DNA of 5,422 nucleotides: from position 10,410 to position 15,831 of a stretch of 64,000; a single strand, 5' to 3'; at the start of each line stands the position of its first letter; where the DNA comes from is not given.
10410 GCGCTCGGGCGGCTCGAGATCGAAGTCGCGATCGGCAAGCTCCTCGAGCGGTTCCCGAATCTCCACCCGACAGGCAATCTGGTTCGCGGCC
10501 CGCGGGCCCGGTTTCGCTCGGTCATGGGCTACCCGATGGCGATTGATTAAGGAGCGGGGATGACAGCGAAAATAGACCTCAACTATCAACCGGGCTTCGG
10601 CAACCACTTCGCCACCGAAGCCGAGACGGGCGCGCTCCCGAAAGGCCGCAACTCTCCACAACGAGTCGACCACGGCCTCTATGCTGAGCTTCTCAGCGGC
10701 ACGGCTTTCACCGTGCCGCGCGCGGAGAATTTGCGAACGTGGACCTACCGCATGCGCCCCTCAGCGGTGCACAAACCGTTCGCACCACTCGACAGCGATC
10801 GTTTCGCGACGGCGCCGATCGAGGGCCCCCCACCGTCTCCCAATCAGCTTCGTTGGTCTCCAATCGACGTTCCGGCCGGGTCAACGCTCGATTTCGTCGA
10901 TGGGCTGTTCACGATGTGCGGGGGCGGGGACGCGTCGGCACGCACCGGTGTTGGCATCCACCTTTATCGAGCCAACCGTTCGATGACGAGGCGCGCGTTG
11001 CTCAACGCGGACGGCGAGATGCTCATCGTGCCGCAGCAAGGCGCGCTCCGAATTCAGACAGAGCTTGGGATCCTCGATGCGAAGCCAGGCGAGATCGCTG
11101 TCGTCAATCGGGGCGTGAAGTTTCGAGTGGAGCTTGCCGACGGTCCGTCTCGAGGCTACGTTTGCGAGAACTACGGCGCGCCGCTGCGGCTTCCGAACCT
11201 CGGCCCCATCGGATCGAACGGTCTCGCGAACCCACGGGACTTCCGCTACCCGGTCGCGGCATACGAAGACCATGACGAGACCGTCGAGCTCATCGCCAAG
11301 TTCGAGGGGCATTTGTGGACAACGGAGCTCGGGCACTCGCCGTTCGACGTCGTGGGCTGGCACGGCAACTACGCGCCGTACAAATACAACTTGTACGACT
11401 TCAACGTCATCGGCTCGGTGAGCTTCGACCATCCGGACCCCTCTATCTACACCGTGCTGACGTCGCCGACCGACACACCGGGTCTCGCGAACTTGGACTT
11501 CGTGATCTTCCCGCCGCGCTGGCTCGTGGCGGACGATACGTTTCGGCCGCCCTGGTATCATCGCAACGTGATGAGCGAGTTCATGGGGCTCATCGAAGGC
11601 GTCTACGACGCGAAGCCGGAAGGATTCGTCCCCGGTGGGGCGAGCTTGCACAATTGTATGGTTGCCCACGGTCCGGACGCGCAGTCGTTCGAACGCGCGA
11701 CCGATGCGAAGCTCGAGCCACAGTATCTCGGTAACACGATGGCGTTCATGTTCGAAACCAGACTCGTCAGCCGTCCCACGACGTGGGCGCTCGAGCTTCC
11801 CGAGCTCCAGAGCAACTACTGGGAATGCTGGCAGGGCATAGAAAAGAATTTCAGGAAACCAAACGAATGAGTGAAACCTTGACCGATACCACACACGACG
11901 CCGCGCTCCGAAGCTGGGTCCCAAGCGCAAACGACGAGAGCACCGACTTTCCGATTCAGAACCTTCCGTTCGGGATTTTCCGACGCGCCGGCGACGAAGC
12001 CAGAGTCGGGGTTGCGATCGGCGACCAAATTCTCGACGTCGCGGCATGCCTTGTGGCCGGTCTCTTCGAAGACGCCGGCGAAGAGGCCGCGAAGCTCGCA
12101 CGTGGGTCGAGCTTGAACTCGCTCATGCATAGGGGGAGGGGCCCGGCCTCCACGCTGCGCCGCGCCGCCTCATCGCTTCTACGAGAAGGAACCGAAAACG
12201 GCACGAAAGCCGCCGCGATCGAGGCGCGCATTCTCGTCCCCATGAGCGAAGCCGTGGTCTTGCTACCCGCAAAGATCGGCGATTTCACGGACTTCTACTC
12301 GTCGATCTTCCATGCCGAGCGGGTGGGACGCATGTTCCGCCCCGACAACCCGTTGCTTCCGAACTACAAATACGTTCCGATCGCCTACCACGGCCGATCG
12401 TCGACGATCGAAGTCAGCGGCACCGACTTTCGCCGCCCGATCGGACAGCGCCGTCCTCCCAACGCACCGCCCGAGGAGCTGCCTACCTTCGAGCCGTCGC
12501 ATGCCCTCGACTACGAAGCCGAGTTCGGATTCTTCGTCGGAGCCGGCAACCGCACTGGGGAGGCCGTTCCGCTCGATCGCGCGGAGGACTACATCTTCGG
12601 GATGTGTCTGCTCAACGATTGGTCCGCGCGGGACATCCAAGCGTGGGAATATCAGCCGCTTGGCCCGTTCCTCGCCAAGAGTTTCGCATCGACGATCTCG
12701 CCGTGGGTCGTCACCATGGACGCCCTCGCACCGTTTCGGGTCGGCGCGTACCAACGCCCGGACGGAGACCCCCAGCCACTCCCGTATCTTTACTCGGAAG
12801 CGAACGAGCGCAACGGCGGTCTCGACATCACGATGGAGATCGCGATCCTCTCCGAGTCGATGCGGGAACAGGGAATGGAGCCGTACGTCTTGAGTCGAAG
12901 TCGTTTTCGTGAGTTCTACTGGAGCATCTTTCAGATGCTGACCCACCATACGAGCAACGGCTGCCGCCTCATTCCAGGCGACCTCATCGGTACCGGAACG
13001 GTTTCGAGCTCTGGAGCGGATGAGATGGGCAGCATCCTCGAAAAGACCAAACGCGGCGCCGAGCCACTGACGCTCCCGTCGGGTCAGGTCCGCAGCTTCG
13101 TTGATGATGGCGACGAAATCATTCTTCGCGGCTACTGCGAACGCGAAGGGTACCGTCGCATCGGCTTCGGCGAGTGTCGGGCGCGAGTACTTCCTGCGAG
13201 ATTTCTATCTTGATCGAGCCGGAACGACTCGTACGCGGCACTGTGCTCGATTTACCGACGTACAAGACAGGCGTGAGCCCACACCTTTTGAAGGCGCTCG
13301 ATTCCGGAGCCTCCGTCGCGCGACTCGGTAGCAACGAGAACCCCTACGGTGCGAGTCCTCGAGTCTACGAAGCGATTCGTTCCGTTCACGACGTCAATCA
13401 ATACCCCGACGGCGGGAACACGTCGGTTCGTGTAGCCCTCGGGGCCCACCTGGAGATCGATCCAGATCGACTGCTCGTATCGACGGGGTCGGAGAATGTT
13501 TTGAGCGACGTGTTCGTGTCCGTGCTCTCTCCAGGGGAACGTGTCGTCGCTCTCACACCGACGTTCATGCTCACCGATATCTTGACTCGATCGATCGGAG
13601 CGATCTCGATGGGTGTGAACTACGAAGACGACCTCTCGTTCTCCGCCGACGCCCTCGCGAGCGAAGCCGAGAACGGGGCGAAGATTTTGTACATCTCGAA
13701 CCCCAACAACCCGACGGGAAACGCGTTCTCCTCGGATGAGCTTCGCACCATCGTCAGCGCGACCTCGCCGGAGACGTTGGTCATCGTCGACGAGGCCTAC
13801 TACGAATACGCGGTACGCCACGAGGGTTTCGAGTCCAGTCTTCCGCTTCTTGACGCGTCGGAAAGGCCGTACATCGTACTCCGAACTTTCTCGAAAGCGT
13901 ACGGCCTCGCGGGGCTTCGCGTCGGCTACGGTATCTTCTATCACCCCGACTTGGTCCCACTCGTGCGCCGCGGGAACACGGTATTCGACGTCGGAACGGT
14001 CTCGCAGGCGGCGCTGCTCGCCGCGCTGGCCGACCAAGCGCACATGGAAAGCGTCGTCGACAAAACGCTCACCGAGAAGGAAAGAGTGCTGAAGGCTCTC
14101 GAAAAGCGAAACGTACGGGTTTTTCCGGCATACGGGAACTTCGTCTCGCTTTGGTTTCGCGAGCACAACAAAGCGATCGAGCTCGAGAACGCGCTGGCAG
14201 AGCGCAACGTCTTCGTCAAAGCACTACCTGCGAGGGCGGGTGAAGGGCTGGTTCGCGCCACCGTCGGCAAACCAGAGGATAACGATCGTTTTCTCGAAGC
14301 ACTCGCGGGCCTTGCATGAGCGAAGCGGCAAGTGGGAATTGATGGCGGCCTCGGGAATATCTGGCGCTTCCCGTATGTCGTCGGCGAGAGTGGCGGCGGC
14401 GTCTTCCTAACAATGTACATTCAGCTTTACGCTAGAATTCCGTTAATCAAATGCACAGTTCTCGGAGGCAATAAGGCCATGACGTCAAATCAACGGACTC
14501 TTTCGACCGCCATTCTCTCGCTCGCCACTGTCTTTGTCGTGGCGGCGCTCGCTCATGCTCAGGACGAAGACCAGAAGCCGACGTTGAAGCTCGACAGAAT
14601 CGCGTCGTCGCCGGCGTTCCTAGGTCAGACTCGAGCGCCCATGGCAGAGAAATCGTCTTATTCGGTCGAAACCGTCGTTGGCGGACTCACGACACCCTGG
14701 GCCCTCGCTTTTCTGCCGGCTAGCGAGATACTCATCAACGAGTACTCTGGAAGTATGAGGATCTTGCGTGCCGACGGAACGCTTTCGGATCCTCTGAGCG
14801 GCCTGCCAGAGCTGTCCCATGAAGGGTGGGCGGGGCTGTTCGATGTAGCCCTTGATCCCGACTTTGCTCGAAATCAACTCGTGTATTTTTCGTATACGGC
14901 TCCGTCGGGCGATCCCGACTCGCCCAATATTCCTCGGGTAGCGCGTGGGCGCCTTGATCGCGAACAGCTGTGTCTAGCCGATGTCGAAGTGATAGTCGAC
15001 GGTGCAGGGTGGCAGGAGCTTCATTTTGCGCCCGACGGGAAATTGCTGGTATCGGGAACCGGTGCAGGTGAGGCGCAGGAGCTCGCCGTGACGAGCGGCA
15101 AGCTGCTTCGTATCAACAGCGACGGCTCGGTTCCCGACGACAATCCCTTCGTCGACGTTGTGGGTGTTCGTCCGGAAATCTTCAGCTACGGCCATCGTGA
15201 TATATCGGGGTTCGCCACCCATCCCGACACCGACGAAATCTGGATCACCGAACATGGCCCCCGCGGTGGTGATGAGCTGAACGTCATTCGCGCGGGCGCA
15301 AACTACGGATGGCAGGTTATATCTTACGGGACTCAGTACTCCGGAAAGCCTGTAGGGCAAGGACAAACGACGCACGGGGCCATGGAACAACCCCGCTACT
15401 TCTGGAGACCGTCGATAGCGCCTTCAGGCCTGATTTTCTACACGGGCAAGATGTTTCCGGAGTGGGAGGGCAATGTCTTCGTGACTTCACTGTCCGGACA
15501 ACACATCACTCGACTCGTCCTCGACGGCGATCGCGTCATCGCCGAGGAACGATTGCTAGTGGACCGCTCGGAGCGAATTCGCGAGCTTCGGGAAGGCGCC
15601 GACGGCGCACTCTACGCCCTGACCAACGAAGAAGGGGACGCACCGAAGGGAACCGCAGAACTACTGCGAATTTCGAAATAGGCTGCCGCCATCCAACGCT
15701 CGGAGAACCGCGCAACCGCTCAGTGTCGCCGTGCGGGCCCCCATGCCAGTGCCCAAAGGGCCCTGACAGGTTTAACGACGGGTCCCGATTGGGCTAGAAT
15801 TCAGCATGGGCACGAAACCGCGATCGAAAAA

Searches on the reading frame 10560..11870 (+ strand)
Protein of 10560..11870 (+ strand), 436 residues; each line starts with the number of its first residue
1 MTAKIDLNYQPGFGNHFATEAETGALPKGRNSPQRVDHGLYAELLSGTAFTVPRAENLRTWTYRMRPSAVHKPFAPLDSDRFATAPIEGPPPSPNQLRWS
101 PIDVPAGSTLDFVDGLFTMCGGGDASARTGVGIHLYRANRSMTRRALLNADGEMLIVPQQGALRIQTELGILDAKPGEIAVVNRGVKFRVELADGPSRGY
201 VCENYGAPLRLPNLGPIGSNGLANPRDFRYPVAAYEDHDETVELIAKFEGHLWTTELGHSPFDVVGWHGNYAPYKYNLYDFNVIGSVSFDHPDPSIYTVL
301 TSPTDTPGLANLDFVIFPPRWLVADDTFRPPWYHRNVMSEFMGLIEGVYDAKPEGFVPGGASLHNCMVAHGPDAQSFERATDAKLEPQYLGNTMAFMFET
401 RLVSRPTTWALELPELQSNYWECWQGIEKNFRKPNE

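Call 10: search_protein_families(library=pfam, proteins=[window:10560-11870:+], max_evalue=0.001)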
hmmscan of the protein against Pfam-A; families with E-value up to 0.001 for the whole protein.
window:10560-11870:+ (436 aa): 3 families
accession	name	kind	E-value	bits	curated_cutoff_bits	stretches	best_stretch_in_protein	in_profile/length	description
PF20510.4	HgmA_N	-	5.5e-125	416.6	20.2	1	8-278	1-273/273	Homogentisate 1,2-dioxygenase N-terminal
PF04209.19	HgmA_C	-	2.3e-79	265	21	1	280-431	2-153/153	Homogentisate 1,2-dioxygenase C-terminal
PF12219.14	End_tail_spike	-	0.00079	20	25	0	119-154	90-125/160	Catalytic domain of bacteriophage endosialidase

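Call 85: find_homologous_proteins(query=window:10560-11870:+, max_evalue=1e-50)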
Query window:10560-11870:+ (436 aa): 8000 proteins with E <= 1e-50 among 8000 candidates; the best 120 are listed.
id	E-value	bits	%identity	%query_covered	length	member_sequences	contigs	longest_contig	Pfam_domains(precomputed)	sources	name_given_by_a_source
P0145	0.0e+0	1036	100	100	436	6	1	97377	PF20510.5,PF04209.20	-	-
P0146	1.3e-263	893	85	100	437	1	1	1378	PF20510.5,PF04209.20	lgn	-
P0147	4.2e-260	882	85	99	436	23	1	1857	PF20510.5,PF04209.20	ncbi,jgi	-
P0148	2.2e-257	873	85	97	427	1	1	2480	PF20510.5,PF04209.20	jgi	-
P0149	2.4e-251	853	83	98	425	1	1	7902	PF20510.5,PF04209.20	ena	-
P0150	4.4e-251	852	82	99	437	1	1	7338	PF20510.5,PF04209.20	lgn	-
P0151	2.1e-249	846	81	99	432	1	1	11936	PF20510.5,PF04209.20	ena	-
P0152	1.0e-243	827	80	99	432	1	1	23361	PF20510.5,PF04209.20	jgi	jgi:homogentisate 1,2-dioxygenase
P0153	1.7e-241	820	80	98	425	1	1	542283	PF20510.5,PF04209.20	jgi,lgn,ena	-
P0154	5.2e-213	726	71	98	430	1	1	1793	PF20510.5,PF04209.20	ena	-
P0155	1.6e-201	688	69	97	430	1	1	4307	PF20510.5,PF04209.20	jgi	jgi:homogentisate 1,2-dioxygenase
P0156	2.4e-201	688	68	97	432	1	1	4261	PF20510.5,PF04209.20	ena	-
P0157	4.0e-201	687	68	97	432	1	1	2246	PF20510.5,PF04209.20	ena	-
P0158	7.8e-201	686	68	97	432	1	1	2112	PF20510.5,PF04209.20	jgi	jgi:homogentisate 1,2-dioxygenase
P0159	1.1e-200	686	67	99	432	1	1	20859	PF20510.5,PF04209.20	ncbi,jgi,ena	-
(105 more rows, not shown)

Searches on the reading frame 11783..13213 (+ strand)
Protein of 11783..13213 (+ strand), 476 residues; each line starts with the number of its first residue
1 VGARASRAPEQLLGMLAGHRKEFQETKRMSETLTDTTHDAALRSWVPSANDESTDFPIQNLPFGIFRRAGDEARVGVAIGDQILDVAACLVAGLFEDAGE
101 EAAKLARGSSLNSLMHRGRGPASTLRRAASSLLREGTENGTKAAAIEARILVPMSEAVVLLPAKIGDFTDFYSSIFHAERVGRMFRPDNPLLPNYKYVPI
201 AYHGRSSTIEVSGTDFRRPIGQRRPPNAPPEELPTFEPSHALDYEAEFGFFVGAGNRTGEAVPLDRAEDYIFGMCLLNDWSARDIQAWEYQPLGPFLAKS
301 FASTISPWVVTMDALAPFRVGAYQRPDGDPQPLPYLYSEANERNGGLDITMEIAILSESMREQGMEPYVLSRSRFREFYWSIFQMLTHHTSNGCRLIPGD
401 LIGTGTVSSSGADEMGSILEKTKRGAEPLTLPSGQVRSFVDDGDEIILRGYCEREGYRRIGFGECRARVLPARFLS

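Call 10: search_protein_families(library=pfam, proteins=[window:11783-13213:+], max_evalue=0.001)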
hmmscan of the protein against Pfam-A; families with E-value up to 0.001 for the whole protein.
window:11783-13213:+ (476 aa): 2 families
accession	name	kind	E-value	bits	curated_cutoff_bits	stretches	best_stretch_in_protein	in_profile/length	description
PF01557.24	FAA_hydrolase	-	1.9e-33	116.4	23.9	1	196-469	29-213/214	Fumarylacetoacetate (FAA) hydrolase C-terminal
PF09298.16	FAA_hydrolase_N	-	6.5e-23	81.3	25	1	59-162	1-105/105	Fumarylacetoacetase N-terminal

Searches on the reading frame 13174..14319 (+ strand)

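Call 95: search_protein_families(library=pfam, proteins=[window:13174-14319:+], max_evalue=0.0001)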
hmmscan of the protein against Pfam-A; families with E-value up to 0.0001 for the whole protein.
window:13174-14319:+ (381 aa): 1 family
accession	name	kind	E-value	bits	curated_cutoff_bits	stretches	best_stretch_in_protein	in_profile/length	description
PF00155.27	Aminotran_1_2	-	6.4e-45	154.3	19.7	1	49-377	4-361/361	Aminotransferase class I and II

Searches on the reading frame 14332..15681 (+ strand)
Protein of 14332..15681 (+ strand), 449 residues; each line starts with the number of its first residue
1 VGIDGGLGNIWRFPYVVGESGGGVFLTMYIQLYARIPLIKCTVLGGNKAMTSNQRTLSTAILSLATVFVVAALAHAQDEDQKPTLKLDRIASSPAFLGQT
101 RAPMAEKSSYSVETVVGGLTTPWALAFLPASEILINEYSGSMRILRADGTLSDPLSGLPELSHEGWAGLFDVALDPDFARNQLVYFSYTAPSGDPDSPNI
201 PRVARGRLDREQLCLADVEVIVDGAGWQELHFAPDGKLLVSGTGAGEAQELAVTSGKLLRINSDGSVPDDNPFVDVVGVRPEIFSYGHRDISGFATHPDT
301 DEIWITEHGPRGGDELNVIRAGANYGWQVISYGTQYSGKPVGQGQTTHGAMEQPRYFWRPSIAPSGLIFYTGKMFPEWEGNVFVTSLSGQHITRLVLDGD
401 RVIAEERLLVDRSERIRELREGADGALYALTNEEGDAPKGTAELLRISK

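Call 10: search_protein_families(library=pfam, proteins=[window:14332-15681:+], max_evalue=0.001)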
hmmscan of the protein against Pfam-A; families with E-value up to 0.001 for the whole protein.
window:14332-15681:+ (449 aa): 2 families
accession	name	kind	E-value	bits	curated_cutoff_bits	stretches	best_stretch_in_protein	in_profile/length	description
PF07995.17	GSDH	-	2.4e-104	349.6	25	1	119-434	1-326/332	Glucose / Sorbosone dehydrogenase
PF00209.24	SNF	-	7.7e-07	28.6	27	1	5-38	19-54/524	Sodium:neurotransmitter symporter family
